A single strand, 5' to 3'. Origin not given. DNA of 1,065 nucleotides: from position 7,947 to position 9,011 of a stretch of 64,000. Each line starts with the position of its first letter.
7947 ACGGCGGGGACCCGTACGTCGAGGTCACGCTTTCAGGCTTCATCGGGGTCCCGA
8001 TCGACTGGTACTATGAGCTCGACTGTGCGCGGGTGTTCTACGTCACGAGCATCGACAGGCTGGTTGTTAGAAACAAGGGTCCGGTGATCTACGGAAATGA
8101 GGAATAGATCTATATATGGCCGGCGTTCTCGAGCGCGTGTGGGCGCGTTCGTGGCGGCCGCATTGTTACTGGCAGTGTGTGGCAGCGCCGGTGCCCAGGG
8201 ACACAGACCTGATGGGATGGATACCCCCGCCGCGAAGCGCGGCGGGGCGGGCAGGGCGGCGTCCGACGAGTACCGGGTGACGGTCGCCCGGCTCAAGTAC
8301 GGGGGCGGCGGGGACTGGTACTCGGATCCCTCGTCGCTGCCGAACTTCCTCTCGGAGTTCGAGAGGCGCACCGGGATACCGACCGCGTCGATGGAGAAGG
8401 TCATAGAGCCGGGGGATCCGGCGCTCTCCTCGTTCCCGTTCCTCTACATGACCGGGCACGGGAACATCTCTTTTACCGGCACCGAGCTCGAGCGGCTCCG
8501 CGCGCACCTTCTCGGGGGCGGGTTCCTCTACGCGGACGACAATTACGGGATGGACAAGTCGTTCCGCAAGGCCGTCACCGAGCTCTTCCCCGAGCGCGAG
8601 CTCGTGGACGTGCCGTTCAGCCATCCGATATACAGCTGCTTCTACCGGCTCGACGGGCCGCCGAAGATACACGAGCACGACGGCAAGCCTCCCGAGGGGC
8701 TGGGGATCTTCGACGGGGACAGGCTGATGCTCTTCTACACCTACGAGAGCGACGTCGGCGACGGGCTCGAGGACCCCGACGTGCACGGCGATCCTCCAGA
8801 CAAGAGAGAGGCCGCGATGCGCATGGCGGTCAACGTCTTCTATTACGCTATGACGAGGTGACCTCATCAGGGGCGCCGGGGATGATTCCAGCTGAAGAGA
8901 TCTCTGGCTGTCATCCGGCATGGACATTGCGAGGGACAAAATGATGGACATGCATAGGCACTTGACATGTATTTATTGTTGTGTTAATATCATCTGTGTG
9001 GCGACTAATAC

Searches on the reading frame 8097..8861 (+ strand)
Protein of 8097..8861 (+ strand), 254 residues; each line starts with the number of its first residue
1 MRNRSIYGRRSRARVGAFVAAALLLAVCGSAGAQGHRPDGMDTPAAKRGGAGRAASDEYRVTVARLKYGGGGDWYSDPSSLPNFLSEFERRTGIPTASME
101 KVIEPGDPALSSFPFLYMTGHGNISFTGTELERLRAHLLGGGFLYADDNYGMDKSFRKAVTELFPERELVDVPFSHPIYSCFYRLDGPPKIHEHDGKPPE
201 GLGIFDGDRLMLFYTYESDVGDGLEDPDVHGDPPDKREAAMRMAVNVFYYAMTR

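Call 87: search_protein_families(library=pfam, proteins=[window:8097-8861:+], max_evalue=0.001)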
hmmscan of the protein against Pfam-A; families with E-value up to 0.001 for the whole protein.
window:8097-8861:+ (254 aa): 1 family
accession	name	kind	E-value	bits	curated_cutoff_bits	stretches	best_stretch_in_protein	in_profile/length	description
PF13709.12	DUF4159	-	1.3e-62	211.4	25.9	1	63-252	2-202/202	Domain of unknown function (DUF4159)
